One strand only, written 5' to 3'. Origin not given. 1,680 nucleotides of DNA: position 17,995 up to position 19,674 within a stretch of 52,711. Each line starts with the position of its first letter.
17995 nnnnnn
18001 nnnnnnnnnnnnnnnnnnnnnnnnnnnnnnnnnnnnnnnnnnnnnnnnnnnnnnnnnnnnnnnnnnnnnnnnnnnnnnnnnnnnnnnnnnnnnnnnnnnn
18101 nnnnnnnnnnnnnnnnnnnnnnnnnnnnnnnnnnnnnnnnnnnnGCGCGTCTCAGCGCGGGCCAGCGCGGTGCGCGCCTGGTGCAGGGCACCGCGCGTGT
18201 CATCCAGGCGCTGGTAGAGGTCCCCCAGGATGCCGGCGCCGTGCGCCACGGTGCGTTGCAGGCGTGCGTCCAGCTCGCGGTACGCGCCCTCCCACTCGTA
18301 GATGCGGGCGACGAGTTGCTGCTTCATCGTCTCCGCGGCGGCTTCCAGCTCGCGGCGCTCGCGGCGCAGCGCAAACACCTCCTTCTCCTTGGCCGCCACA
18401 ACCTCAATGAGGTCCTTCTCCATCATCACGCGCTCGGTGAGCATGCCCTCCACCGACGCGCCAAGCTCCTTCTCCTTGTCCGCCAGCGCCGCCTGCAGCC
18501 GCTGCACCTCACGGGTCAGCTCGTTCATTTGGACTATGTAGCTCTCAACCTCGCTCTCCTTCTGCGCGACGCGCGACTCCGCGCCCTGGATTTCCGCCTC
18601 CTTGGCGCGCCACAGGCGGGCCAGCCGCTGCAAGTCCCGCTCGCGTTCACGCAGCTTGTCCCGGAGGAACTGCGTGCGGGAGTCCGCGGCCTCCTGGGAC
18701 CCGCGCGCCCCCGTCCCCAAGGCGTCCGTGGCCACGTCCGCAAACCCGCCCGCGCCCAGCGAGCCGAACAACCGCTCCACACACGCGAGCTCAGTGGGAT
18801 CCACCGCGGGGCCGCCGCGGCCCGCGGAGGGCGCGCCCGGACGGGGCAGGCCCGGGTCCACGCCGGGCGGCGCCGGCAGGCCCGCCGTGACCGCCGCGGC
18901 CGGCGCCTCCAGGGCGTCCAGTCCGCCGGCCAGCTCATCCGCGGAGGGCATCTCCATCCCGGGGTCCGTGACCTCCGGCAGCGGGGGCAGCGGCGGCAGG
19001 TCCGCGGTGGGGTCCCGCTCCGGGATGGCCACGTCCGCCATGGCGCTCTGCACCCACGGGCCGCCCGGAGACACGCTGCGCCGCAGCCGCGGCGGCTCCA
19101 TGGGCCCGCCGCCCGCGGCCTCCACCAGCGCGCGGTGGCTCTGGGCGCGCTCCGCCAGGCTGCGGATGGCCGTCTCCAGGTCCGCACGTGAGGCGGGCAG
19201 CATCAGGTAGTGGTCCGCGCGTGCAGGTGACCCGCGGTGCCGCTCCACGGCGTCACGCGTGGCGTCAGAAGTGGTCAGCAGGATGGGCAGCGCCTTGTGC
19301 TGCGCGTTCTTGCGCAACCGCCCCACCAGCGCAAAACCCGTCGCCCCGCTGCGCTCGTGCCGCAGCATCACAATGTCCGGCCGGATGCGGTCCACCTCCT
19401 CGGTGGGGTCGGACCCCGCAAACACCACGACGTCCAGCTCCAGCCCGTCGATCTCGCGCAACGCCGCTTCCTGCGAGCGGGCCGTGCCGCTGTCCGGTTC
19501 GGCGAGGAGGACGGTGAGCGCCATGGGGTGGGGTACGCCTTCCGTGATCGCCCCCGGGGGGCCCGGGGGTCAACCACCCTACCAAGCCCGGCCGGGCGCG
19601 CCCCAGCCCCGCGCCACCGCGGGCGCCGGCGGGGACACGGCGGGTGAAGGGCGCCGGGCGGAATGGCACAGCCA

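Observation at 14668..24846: Minus-strand block of giant beta-helix/LamG/dockerin adhesin, lipoprotein, AglZ-like pseudo-receiver coiled-coil giant and NAD kinase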

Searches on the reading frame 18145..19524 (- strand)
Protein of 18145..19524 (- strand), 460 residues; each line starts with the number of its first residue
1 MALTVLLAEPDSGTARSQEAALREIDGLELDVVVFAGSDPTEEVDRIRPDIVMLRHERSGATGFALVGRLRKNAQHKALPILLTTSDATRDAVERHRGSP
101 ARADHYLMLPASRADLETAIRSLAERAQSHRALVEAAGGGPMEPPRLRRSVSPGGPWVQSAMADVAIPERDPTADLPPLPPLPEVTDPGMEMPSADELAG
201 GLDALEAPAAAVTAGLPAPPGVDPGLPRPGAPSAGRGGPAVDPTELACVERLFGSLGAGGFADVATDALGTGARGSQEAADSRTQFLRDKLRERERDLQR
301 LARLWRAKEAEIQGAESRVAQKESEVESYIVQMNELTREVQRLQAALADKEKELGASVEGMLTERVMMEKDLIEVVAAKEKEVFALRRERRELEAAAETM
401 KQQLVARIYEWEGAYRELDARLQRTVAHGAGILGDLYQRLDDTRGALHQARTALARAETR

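Call 33: find_homologous_proteins(query=A2, max_evalue=0.001)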
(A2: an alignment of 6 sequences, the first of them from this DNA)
Query A2 (6 sequences) (447 aa, profile of the alignment): 4 proteins with E <= 0.001 among 8000 candidates.
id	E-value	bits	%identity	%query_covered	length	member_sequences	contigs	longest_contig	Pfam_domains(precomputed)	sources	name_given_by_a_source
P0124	7.5e-39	152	44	25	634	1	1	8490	PF00072.31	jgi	-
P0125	1.2e-28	119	36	34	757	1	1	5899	-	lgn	-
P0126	2.5e-11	62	29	15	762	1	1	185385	PF00072.31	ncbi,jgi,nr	ncbi:MAG TPA: response regulator [Polyangiaceae bacterium]|jgi:CheY-like chemotaxis protein|nr:respo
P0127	2.2e-4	39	29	27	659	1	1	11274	PF02518.32,PF00072.31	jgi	jgi:signal transduction histidine kinase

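Call 47: predict_structure(alignment_id=A3)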
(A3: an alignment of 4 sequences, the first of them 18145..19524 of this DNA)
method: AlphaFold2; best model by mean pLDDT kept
length: 460 residues; sequences in the alignment: 4
mean_pLDDT: 70.3   pTM: 0.33
mean pLDDT of the five models: 70.3, 67.8, 66.1, 60.7, 57.6
residues with pLDDT >= 90: 119; 70-90: 180; 50-70: 20; < 50: 141
segments of 3 or more residues with pLDDT < 50: 138-278
pLDDT, mean of each block of 10 residues (from residue 1): 80 79 78 77 84 79 82 85 86 85 87 84 84 59 34 31 29 32 32 41 32 29 29 32 44 41 35 42 75 87 88 89 91 93 91 90 91 94 94 93 95 95 92 91 89 81
secondary structure, 60 per line:
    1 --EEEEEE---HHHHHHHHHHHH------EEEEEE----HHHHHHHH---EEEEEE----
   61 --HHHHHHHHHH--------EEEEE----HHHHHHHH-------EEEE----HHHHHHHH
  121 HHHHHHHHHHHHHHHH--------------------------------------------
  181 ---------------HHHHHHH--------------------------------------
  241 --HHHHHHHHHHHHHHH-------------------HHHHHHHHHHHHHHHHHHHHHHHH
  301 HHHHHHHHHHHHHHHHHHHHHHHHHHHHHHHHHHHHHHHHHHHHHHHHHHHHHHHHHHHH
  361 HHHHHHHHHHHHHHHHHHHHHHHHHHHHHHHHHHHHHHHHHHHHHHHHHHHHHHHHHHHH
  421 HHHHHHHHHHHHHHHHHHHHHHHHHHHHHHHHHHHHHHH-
elements in order: E3-8 H12-23 E30-35 H40-47 E51-56 H63-72 E81-85 H90-97 E105-108 H113-136 H196-202 H243-257 H277-459

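Call 49: search_protein_representatives(alignment_id=A3)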
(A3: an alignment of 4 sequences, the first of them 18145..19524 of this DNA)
Query: 4 sequences, 443 profile positions. Proteins with E-value up to 0.001 (for the whole library): 4655; up to 1e-10: 167; up to 1e-30: 38. The best 150 are listed.
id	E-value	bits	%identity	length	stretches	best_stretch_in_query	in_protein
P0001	8.4e-232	786.3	-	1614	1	1-443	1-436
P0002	4.2e-230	780.7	-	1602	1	1-443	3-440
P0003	8.1e-203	690.8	-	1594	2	1-443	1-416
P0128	2.2e-83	297.2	-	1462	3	220-416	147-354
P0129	4.9e-57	210.3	-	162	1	1-153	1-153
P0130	1.5e-53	198.8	-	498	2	219-418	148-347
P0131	1.2e-52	195.9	-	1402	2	194-421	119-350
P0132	1.0e-48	182.9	-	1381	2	198-417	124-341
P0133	6.5e-46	173.7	-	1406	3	217-418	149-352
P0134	4.3e-45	171.0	-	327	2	175-382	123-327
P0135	5.7e-43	164.0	-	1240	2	1-125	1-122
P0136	7.0e-42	160.4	-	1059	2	231-416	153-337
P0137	1.9e-41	159.0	-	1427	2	216-417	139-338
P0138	1.3e-40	156.2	-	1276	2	189-391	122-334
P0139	5.6e-40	154.1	-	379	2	187-412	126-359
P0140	1.4e-39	152.8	-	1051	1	5-388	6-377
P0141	6.7e-39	150.6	-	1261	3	185-387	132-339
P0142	2.5e-38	148.7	-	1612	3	140-422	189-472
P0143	1.2e-37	146.5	-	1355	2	209-408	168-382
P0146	1.7e-35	139.3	-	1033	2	213-387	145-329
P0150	1.2e-33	133.3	-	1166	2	167-386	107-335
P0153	2.1e-33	132.4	-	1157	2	207-393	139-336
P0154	3.5e-33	131.7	-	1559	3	220-386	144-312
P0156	8.3e-33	130.5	-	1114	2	183-402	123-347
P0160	2.0e-31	125.9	-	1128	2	183-416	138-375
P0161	3.5e-31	125.1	-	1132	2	209-395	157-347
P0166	1.9e-29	119.4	-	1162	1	1-412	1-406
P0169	2.7e-27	112.3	-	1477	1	32-413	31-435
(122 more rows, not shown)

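Call 50: list_cluster_members(proteins=[P0128, P0131, P0132, P0133, P0137, P0135, P0138, P0141, P0143, P0142])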
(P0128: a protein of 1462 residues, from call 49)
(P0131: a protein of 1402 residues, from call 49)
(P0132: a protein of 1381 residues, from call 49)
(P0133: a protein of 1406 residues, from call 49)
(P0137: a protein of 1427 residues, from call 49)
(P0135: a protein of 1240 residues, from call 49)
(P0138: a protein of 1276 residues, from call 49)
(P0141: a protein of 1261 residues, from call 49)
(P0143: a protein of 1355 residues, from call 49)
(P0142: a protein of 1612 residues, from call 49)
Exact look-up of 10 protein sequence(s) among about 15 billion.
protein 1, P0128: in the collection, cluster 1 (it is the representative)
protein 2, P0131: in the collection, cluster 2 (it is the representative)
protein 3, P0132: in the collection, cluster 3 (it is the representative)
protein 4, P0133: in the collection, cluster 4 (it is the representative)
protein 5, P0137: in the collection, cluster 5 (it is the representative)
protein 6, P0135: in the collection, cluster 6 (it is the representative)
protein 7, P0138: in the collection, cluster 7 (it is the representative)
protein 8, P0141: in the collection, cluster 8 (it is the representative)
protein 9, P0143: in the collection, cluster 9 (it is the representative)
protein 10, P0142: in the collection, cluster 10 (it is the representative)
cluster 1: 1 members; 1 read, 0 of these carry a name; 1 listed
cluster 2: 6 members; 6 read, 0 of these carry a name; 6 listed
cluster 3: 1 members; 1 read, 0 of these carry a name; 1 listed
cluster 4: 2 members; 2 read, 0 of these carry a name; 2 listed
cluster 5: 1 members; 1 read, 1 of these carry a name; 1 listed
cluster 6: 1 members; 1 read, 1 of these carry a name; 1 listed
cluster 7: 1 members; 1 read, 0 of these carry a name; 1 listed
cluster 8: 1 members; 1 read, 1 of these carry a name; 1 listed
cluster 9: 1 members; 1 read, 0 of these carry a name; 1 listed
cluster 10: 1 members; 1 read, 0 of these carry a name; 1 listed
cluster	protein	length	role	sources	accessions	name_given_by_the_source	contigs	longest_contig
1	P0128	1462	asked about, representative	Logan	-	-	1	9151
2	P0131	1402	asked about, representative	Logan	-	-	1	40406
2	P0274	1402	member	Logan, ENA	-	-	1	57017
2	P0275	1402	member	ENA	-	-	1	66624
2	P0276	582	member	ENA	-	-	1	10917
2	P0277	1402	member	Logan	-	-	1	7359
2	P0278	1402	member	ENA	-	-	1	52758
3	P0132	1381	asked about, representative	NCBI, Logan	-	-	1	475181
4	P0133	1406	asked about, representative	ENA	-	-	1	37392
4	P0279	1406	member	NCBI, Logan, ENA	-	-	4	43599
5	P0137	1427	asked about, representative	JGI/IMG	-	chromosome segregation ATPase/CheY-like chemotaxis protein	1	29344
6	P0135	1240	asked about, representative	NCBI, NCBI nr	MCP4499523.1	MAG: hypothetical protein GY822_06105 [Deltaproteobacteria bacterium] | hypothetical protein [Deltaproteobacteria bacterium]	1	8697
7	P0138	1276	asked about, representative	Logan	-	-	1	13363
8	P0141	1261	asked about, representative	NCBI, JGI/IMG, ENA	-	chromosome segregation ATPase/DNA-binding NarL/FixJ family response regulator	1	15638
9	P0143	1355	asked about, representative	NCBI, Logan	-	-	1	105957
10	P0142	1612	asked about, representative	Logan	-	-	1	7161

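Call 51: find_encoding_contigs(protein=P0132, flank=8000, max_places=2)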
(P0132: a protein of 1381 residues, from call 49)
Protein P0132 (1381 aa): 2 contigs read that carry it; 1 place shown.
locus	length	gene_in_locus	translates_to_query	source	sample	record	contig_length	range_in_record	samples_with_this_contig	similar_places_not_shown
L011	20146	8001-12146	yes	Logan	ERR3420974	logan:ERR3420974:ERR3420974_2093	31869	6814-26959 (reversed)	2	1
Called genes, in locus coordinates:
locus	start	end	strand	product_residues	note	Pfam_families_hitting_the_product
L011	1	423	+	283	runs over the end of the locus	PF22825:HpiC1-like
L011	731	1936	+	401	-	-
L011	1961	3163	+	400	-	PF12294:DUF3626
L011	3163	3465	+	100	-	-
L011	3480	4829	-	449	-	PF00077:RVP (faint), PF13650:Asp_protease_2, PF13975:gag-asp_proteas, PF13650:Asp_protease_2, PF13975:gag-asp_proteas (weak)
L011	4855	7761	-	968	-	PF05157:MshEN, PF13646:HEAT_2 (faint), PF02985:HEAT (faint)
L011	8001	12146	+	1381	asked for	PF24161:CCDC39 (faint)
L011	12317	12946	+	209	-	-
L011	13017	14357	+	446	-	PF00069:Pkinase, PF07714:PK_Tyr_Ser-Thr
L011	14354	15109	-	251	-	PF07722:Peptidase_C26, PF00117:GATase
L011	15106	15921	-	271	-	PF02581:TMP-TENI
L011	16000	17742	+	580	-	PF13435:Cytochrome_C554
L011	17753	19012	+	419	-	PF03453:MoeA_N, PF00994:MoCF_biosynth, PF03454:MoeA_C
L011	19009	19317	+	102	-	-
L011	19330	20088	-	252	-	PF00106:adh_short, PF08659:KR, PF13561:adh_short_C2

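Call 52: fold_search(model_id=the predicted structure, library=pdb)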
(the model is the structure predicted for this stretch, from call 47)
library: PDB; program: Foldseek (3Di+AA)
matches with E <= 10: 1478; with E <= 0.001: 522
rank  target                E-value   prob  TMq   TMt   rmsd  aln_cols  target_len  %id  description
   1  2i6f_A                4.5e-09  1.00  0.24  0.86   2.0       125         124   26  Receiver domain from Myxococcus xanthus social motility protein FrzS (released 2007-03-13)
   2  2i6f_C                4.8e-09  1.00  0.24  0.86   2.2       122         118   25  Receiver domain from Myxococcus xanthus social motility protein FrzS (released 2007-03-13)
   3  9ckx_A                5.1e-09  1.00  0.25  0.49   4.5       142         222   23  Crystal structure of Dsk2 Sti1 domain bound to a transmembrane domain (released 2025-03-12)
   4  9dvt_R                5.8e-09  1.00  0.25  0.46   2.8       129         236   24  Cryo-EM structure of RpaA bound to PkaiBC DNA and the CTD of the alpha subunit of RNAP from the cyanobacterium Synecho (released 2025-10-15)
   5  2gkg                  9.2e-09  1.00  0.24  0.86   1.9       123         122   25  Receiver domain from Myxococcus xanthus social motility protein FrzS (released 2007-03-13)
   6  2i6f_B                1.4e-08  1.00  0.23  0.81   3.0       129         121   26  Receiver domain from Myxococcus xanthus social motility protein FrzS (released 2007-03-13)
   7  5uht_B                1.9e-08  1.00  0.24  0.87   2.1       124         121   17  Structure of the Thermotoga maritima HK853-BeF3-RR468 complex at pH 5.0 (released 2017-12-27)
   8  2nt4                  2.0e-08  1.00  0.24  0.80   3.0       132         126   25  Receiver domain from Myxococcus xanthus social motility protein FrzS (H92F mutant) (released 2007-03-13)
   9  8wiw_4                2.3e-08  1.00  0.25  0.84   2.3       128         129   20  Cryo-EM structure of the flagellar C ring in the CW state (released 2024-09-04)
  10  9dvt_S                2.4e-08  1.00  0.24  0.46   2.7       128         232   26  Cryo-EM structure of RpaA bound to PkaiBC DNA and the CTD of the alpha subunit of RNAP from the cyanobacterium Synecho (released 2025-10-15)
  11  1zes_A                2.6e-08  1.00  0.23  0.77   3.0       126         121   19  BeF3- activated PhoB receiver domain (released 2005-09-20)
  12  2jb9_B                3.4e-08  1.00  0.23  0.77   3.2       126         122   19  PhoB response regulator receiver domain constitutively-active double mutant D10A and D53E. (released 2007-01-04)
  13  1zes_C                3.8e-08  1.00  0.23  0.77   3.1       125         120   18  BeF3- activated PhoB receiver domain (released 2005-09-20)
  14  2iyn_B                4.1e-08  1.00  0.24  0.78   3.2       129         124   18  The co-factor-induced pre-active conformation in PhoB (released 2006-08-30)
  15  8oyp_A                4.4e-08  1.00  0.22  0.22   3.0       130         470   26  Crystal structure of Ubiquitin specific protease 11 (USP11) in complex with a substrate mimetic (released 2023-10-18)
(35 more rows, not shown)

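Call 54: list_cluster_members(proteins=[P0146, P0150, P0153, P0156, P0161, P0140, P0160, P0166, P0169, P0154])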
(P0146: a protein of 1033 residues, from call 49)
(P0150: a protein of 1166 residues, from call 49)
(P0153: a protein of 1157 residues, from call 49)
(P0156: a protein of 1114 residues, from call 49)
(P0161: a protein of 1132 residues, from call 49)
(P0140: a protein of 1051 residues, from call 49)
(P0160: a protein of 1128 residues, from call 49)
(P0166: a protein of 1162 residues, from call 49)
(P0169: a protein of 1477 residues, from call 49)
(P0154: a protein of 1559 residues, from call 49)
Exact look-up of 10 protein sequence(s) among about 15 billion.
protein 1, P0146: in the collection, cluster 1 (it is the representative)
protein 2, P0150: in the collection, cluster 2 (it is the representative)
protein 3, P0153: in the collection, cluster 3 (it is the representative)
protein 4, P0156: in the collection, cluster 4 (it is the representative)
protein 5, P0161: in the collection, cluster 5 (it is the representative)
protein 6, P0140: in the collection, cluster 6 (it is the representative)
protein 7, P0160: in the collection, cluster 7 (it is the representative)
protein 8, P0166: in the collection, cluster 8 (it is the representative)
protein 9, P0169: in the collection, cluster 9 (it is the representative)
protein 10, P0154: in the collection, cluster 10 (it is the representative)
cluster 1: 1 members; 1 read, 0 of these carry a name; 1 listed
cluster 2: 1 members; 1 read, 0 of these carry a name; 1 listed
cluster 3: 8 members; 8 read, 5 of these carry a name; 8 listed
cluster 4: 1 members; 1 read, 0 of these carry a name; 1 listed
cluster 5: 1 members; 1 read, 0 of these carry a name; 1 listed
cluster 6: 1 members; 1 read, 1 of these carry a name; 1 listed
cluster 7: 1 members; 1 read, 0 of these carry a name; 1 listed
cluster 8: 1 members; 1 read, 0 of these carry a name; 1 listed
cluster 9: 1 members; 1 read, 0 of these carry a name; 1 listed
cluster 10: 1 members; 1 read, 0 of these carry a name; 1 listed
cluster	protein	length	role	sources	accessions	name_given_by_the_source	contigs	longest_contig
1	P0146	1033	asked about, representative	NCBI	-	-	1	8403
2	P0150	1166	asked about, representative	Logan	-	-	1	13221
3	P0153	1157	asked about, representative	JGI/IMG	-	ParB family transcriptional regulator, chromosome partitioning protein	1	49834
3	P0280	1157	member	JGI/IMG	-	ParB family transcriptional regulator, chromosome partitioning protein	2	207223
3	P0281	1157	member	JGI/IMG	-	ParB family transcriptional regulator, chromosome partitioning protein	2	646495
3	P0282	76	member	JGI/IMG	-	hypothetical protein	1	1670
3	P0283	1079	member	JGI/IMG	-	ParB family transcriptional regulator, chromosome partitioning protein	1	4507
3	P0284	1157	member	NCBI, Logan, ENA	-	-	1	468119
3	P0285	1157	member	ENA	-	-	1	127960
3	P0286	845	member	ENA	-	-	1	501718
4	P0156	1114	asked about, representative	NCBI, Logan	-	-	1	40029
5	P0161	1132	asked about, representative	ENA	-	-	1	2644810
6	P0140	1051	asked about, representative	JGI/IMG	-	ParB family transcriptional regulator, chromosome partitioning protein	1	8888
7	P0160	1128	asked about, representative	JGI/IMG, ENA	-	-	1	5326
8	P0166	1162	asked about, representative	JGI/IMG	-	-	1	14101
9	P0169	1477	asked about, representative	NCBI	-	-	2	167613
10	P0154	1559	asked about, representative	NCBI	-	-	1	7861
